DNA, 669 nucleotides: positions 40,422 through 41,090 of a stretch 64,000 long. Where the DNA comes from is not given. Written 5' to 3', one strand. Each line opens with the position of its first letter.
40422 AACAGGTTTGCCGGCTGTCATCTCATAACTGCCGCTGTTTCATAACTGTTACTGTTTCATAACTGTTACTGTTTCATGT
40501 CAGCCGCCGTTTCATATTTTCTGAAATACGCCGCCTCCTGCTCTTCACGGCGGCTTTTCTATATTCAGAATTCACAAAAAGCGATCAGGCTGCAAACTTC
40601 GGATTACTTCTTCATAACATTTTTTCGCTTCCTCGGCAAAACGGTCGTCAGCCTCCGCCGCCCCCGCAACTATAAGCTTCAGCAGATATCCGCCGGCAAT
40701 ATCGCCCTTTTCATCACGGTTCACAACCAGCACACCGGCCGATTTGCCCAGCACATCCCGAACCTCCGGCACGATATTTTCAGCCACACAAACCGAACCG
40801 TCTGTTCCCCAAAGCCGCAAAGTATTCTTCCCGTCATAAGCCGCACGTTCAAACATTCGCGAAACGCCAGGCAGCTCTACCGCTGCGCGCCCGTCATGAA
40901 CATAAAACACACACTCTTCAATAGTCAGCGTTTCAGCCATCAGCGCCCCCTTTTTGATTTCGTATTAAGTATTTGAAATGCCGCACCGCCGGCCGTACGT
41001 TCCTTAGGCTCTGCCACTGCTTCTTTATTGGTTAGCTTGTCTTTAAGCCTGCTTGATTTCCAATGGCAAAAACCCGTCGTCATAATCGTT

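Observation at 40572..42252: Orphan, translationally coupled gene pair (422 aa + 122 aa) fronted by a perfect 12-bp palindrome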

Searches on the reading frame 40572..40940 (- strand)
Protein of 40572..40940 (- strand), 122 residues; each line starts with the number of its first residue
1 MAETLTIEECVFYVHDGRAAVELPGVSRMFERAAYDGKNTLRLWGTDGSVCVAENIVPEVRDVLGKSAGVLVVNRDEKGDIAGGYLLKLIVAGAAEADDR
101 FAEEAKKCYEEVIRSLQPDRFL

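Call 3: search_protein_families(library=pfam, proteins=[window:40572-40940:-], max_evalue=1)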
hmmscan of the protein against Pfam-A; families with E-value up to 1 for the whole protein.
window:40572-40940:- (122 aa): 0 families
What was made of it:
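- On TelE/TipE-type LXG toxin-immunity pair: The Pfam scan gives no LXG hit (call 3).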

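Call 4: search_protein_families(library=ncbifam, proteins=[window:40572-40940:-], max_evalue=1)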
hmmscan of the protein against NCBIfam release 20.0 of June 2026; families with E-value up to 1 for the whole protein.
window:40572-40940:- (122 aa): 0 families

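Call 7: find_homologous_proteins(query=window:40572-40940:-, max_evalue=0.001)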
Query window:40572-40940:- (122 aa): 6 proteins with E <= 0.001 among 30 candidates.
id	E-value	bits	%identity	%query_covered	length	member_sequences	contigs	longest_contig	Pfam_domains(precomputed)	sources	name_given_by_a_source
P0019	7.0e-73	260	98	100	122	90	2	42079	-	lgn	-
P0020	1.7e-64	233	93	100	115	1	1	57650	-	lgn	-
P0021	6.2e-52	192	77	95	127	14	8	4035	-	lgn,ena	-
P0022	3.3e-51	190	99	74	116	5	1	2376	-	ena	-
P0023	4.0e-50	187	70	100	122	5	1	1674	-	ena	-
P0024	5.4e-49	183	74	95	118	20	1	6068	-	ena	-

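Call 38: find_homologous_proteins(query=A6, max_evalue=0.01)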
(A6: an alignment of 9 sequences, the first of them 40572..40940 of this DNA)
Query A6 (9 sequences) (122 aa, profile of the alignment): 24 proteins with E <= 0.01 among 1138 candidates.
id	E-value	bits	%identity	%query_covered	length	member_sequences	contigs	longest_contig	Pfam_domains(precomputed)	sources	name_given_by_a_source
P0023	1.0e-54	201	70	100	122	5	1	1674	-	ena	-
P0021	3.2e-54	200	77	95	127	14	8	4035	-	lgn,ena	-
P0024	1.4e-52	195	74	95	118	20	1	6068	-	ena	-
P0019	1.4e-52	194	98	100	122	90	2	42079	-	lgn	-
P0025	3.0e-47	177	37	85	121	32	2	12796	-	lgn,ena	-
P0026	3.5e-47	177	42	88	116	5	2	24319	-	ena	-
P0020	4.6e-45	170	93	100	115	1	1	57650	-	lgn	-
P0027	7.0e-44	166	39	90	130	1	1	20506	-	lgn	-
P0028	7.6e-43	163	38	90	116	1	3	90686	-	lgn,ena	-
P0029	9.6e-43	163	36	89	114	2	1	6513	-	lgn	-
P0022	9.6e-40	153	99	74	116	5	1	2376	-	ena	-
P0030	3.1e-39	151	38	90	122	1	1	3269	-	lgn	-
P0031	1.6e-31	127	40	93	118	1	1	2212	-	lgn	-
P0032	8.5e-30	121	41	87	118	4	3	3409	-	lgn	-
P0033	2.1e-25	107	36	88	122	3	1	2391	-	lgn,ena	-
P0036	1.5e-22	98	31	87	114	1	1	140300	-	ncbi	-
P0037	3.0e-22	97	34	84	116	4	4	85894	-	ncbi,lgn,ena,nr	ncbi:MAG: hypothetical protein IJ830_01240 [Alphaproteobacteria bacterium]|nr:hypothetical protein [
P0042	1.1e-10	59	28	71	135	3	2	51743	-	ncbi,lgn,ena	-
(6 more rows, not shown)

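Call 42: find_encoding_contigs(protein=P0037, flank=6000, max_places=2)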
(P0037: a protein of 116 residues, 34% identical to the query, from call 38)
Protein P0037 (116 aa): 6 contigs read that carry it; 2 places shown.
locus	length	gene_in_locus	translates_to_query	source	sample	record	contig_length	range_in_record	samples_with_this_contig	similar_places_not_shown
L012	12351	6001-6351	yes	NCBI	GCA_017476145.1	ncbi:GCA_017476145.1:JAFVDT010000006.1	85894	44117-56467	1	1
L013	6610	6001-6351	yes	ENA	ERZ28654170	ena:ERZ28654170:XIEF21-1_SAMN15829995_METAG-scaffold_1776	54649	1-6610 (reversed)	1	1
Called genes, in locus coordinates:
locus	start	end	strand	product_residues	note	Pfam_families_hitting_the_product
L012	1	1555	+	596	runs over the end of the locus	PF12706:Lactamase_B_2 (weak)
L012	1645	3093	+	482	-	-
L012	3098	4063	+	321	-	-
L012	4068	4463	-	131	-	-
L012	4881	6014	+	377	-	-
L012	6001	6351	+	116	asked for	-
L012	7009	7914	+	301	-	PF13306:LRR_5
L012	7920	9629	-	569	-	PF00664:ABC_membrane, PF02463:SMC_N, PF00005:ABC_tran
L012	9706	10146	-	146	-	PF06961:DUF1294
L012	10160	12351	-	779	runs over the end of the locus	PF02743:dCache_1, PF22673:MCP-like_PDC_1, PF07228:SpoIIE, PF13581:HATPase_c_2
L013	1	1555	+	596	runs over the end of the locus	PF12706:Lactamase_B_2 (weak)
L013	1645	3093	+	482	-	-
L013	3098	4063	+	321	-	-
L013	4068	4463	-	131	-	-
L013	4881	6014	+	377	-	-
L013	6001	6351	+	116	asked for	-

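Call 43: find_encoding_contigs(protein=P0036, flank=6000, max_places=2)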
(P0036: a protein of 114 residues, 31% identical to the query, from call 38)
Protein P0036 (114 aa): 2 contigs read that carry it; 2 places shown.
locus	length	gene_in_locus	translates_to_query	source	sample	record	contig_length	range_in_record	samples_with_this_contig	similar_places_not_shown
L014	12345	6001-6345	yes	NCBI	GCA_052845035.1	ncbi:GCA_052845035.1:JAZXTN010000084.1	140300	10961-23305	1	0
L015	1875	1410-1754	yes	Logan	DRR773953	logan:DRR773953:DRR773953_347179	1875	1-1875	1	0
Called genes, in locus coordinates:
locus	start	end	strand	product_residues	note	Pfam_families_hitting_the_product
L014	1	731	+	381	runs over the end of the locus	PF04966:OprB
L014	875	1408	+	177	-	PF05618:RimB-like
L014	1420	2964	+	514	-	PF14400:Transglut_i_TM, PF14402:7TM_transglut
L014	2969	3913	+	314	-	PF14397:ATPgrasp_ST, PF02655:ATP-grasp_3 (faint), PF08443:RimK (faint), PF02955:GSH-S_ATP (faint), PF14398:ATPgrasp_YheCD (faint)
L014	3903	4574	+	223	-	PF00160:Pro_isomerase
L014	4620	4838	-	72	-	PF13744:HTH_37 (weak), PF24250:HVO_2718 (weak), PF12844:HTH_19, PF13560:HTH_31 (weak), PF01381:HTH_3, PF13443:HTH_26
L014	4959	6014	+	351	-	-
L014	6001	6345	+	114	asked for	-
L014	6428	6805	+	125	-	-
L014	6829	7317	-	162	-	PF02075:RuvC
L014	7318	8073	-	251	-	PF20772:TACO1_YebC_N, PF01709:Transcrip_reg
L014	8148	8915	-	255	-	PF00270:DEAD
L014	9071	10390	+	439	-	PF05496:RuvB_N, PF00004:AAA, PF07728:AAA_5 (weak), PF13173:AAA_14 (faint), PF13238:AAA_18 (weak), PF16193:AAA_assoc_2, PF12002:MgsA_C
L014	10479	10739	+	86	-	-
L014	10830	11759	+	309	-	PF00849:PseudoU_synth_2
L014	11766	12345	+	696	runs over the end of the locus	PF05170:AsmA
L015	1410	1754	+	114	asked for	-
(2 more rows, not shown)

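Call 48: search_protein_families(library=phrogs, proteins=[window:40572-40940:-], max_evalue=0.1)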
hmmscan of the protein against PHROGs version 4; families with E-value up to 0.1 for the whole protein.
window:40572-40940:- (122 aa): 1 family
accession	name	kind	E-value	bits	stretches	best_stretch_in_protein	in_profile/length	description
phrog_3920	-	unknown function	0.052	14.7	0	50-71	16-40/48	-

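Call 49: search_protein_families(library=padloc, proteins=[window:40572-40940:-], max_evalue=0.1)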
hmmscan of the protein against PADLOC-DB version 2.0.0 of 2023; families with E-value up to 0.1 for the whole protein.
window:40572-40940:- (122 aa): 0 families

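Call 52: search_solved_structures(query=A9, max_evalue=10)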
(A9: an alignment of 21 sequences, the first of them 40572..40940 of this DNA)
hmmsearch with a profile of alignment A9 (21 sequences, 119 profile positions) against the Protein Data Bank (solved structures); distinct sequences matched with E-value up to 10: 9.
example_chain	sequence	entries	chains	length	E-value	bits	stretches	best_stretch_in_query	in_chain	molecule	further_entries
1duj_A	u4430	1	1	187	0.73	13.2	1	52-110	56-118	SPINDLE ASSEMBLY CHECKPOINT PROTEIN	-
2vfx_A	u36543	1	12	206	0.81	13.1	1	52-110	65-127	MITOTIC SPINDLE ASSEMBLY CHECKPOINT PROTEIN MAD2A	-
1klq_A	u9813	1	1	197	0.85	13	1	52-110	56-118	MITOTIC SPINDLE ASSEMBLY CHECKPOINT PROTEIN MAD2A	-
5khu_T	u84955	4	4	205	0.85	13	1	52-110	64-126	Mitotic spindle assembly checkpoint protein MAD2A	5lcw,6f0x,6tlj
2qyf_A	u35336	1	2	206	0.88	13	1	52-110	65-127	Mitotic spindle assembly checkpoint protein MAD2A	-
3gmh_A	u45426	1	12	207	0.89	13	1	52-110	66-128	Mitotic spindle assembly checkpoint protein MAD2A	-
1go4_A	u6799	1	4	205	0.91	12.9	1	52-110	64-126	Mitotic spindle assembly checkpoint protein MAD2A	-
1s2h_A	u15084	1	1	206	0.92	12.9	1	52-110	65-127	Mitotic spindle assembly checkpoint protein MAD2A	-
2v64_A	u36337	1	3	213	0.96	12.8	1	52-110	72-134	MITOTIC SPINDLE ASSEMBLY CHECKPOINT PROTEIN MAD2A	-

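Call 58: predict_structure(alignment_id=A9)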
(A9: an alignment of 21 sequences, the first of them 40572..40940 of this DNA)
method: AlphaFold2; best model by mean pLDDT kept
length: 122 residues; sequences in the alignment: 21
mean_pLDDT: 85.6   pTM: 0.73
mean pLDDT of the five models: 85.6, 84.5, 84.1, 83.9, 83.5
residues with pLDDT >= 90: 59; 70-90: 49; 50-70: 12; < 50: 2
segments of 3 or more residues with pLDDT < 50: none
pLDDT, mean of each block of 10 residues (from residue 1): 78 94 89 91 91 90 93 91 93 67 85 74 46
secondary structure, 60 per line:
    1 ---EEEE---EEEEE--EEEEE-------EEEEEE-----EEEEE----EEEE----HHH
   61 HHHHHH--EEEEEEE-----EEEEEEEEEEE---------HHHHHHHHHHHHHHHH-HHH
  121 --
elements in order: E4-7 E11-15 E18-22 E30-35 E41-45 E50-53 H58-66 E69-75 E81-91 H101-116

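Call 61: fold_search(model_id=the predicted structure, library=pdb)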
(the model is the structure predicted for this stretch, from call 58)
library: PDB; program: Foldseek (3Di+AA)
matches with E <= 10: 940; with E <= 0.001: 0
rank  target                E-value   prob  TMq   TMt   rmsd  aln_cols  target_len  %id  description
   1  2qua                  1.4e-02  0.87  0.24  0.06   8.9        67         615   19  Crystal structure of LipA from Serratia marcescens (released 2007-08-28)
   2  3a6z_A                5.2e-02  0.60  0.25  0.07   8.6        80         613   14  Crystal structure of Pseudomonas sp. MIS38 lipase (PML) in the open conformation following dialysis against Ca-free bu (released 2010-05-26)
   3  2z8z                  6.3e-02  0.69  0.25  0.07   7.0        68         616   15  Crystal structure of a platinum-bound S445C mutant of Pseudomonas sp. MIS38 lipase (released 2007-10-30)
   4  2zj6                  6.3e-02  0.69  0.26  0.07   6.8        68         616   13  Crystal structure of D337A mutant of Pseudomonas sp. MIS38 lipase (released 2008-12-02)
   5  2zvd_A                6.7e-02  0.66  0.25  0.06   5.2        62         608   14  Crystal structure of Pseudomonas sp. MIS38 lipase in an open conformation (released 2009-11-10)
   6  2zj7                  8.1e-02  0.60  0.26  0.07   6.9        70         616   13  Crystal structure of D157A mutant of Pseudomonas sp. MIS38 lipase (released 2008-12-02)
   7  2z8x                  8.6e-02  0.60  0.26  0.07   7.0        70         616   13  Crystal structure of extracellular lipase from Pseudomonas sp. MIS38 (released 2007-10-30)
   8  4k22_A                1.2e-01  0.14  0.21  0.08  23.8       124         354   10  Structure of the C-terminal truncated form of E.Coli C5-hydroxylase UBII involved in ubiquinone (Q8) biosynthesis (released 2013-05-29)
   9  4k22_B                1.7e-01  0.11  0.20  0.07  23.9       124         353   10  Structure of the C-terminal truncated form of E.Coli C5-hydroxylase UBII involved in ubiquinone (Q8) biosynthesis (released 2013-05-29)
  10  2vza_A                2.1e-01  0.18  0.23  0.12  11.3        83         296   10  Type IV secretion system effector protein BepA (released 2009-11-17)
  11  9a2p_MODEL_1_A        2.4e-01  0.25  0.21  0.05  11.2        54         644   17  Model of E. coli FtsH by in-cell photo-crosslinking MS and deep learning (released 2023-02-24)
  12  7wi3_E                2.9e-01  0.33  0.27  0.39  11.7        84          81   11  Cryo-EM structure of E.Coli FtsH-HflkC AAA protease complex (released 2022-06-01)
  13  2v64_H                2.9e-01  0.09  0.17  0.14  15.8        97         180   14  Crystallographic structure of the conformational dimer of the Spindle Assembly Checkpoint protein Mad2. (released 2007-11-27)
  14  7wi3_I                3.3e-01  0.30  0.27  0.38   9.3        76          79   12  Cryo-EM structure of E.Coli FtsH-HflkC AAA protease complex (released 2022-06-01)
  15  2v64_D                3.3e-01  0.08  0.15  0.11  15.9        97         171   15  Crystallographic structure of the conformational dimer of the Spindle Assembly Checkpoint protein Mad2. (released 2007-11-27)
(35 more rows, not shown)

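Call 76: search_protein_families(library=pfam, proteins=[L014:4959-6014:+, L012:4881-6014:+, L014:6428-6805:+, L012:1645-3093:+, L012:3098-4063:+], max_evalue=1)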
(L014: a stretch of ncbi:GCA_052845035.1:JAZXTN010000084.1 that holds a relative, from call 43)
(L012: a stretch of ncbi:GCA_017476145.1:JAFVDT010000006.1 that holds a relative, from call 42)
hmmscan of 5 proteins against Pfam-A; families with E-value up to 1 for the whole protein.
L014:4959-6014:+ (351 aa): 0 families

L012:4881-6014:+ (377 aa): 1 family
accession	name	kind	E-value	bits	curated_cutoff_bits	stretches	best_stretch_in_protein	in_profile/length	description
PF10346.14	Con-6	-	0.012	15.9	25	1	216-232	11-27/34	Conidiation protein 6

L014:6428-6805:+ (125 aa): 2 families
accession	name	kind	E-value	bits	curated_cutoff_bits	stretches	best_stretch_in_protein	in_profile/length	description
PF19483.4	DUF6019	-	0.1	13.1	23.6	0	55-93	18-56/63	Family of unknown function (DUF6019)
PF15255.11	CAP-ZIP_m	-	0.2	12.4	28.2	1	26-108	41-120/140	WASH complex subunit CAP-Z interacting, central region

L012:1645-3093:+ (482 aa): 1 family
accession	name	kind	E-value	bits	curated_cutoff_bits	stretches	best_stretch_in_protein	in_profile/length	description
PF20634.2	IFNGR1_transm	-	0.044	14.5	27.5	0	88-105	30-48/57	Interferon gamma receptor 1, transmembrane region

L012:3098-4063:+ (321 aa): 1 family
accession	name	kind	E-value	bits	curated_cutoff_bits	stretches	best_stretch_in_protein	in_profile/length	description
PF10073.14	GapR_DNA-bd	-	0.071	13.2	22.6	1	257-283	20-45/72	GapR-like, DNA-binding domain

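Call 86: find_related_loci(query=A9, collection=viral_contigs, flank=5000)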
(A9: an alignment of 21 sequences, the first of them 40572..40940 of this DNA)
Query A9 (122 aa) in viral_contigs; peptide patterns used: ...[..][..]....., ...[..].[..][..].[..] (x = any residue, [..] = any of these).
38 stretches matched a pattern, but none encodes a relative of the query by tblastn (E <= 1e-3).

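Call 88: find_related_loci(query=A6, collection=metagenome_contigs, flank=5000)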
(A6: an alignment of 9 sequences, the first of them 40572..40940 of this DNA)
Query A6 (122 aa) in metagenome_contigs; peptide patterns used: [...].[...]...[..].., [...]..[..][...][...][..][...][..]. (x = any residue, [..] = any of these).
243 stretches matched a pattern; 9 encode a relative of the query (tblastn E <= 1e-3); 9 distinct loci.
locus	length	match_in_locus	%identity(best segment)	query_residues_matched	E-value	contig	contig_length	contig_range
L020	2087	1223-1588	100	1-122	2e-82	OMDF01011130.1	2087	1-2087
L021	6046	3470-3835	100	1-122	9e-80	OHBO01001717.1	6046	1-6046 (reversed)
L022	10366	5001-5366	100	1-122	9e-80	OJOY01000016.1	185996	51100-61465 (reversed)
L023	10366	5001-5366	98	1-122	1e-78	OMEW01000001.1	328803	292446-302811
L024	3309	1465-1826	99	1-122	3e-62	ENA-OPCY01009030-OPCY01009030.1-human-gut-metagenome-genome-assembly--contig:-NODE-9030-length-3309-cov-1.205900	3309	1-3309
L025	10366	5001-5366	98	1-122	3e-78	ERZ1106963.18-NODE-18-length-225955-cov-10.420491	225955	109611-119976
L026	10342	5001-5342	76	1-114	1e-56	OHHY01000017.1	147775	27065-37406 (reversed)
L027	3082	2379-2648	98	1-90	2e-56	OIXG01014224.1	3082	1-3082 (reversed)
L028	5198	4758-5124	92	1-122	1e-47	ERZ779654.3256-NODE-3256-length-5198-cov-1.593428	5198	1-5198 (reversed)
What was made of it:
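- Tried and rejected: One metagenome scan returned only close relatives (call 88).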

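Call 89: find_encoding_contigs(protein=P0042, flank=6000, max_places=2)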
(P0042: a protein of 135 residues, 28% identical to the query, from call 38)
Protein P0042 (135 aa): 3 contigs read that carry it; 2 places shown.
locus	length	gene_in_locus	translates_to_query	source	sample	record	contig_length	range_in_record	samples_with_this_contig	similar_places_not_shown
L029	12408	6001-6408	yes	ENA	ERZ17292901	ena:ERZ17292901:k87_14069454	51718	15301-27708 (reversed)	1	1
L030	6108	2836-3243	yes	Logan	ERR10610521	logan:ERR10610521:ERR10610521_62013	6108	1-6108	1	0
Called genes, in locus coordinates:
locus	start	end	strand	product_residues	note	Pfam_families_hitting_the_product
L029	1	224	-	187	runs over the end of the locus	PF01765:RRF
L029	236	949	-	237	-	PF00696:AA_kinase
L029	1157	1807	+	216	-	PF02660:G3P_acyltransf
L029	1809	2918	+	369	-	PF21102:DprA_N, PF02481:DNA_processg_A, PF18306:LDcluster4 (faint), PF17782:WHD_DprA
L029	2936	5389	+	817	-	PF01751:Toprim, PF01131:Topoisom_bac, PF01396:Zn_ribbon_Top1, PF13368:Toprim_C_rpt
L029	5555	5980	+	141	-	-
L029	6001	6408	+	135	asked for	-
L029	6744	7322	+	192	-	-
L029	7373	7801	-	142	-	-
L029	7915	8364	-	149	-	PF05433:Rick_17kDa_Anti (weak)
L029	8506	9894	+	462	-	PF01336:tRNA_anti-codon, PF00152:tRNA-synt_2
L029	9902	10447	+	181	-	-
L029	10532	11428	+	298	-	PF04542:Sigma70_r2, PF04545:Sigma70_r4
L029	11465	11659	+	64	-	-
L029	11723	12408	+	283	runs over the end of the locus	PF17827:PrmC_N, PF13489:Methyltransf_23 (faint), PF05175:MTS, PF13649:Methyltransf_25, PF13847:Methyltransf_31, PF08242:Methyltransf_12 (weak)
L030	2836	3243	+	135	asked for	-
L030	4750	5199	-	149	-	PF05433:Rick_17kDa_Anti (weak)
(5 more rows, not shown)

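Call 101: search_dna_similar(query=window:40572-40940:-, collection=plasmids, mode=protein, max_evalue=0.001, max_rows=5)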
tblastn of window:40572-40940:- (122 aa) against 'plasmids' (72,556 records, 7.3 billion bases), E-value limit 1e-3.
No match.

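Call 108: search_protein_families(library=pfam, proteins=[L029:7373-7801:-, L029:6744-7322:+, L029:5555-5980:+], max_evalue=1)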
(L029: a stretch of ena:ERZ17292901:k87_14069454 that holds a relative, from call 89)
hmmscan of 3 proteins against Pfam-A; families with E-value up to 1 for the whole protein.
L029:7373-7801:- (142 aa): 1 family
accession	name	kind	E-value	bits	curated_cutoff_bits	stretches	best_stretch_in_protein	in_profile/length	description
PF21228.3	RuBisCO_activase_AAA_helical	-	0.072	13.8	27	1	94-132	20-56/96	Ribulose bisphosphate carboxylase/oxygenase activase, AAA, helical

L029:6744-7322:+ (192 aa): 1 family
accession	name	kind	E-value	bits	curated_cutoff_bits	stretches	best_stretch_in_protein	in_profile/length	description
PF08308.17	PEGA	-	0.00024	21.4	20.8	1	28-76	6-55/71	PEGA domain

L029:5555-5980:+ (141 aa): 0 families
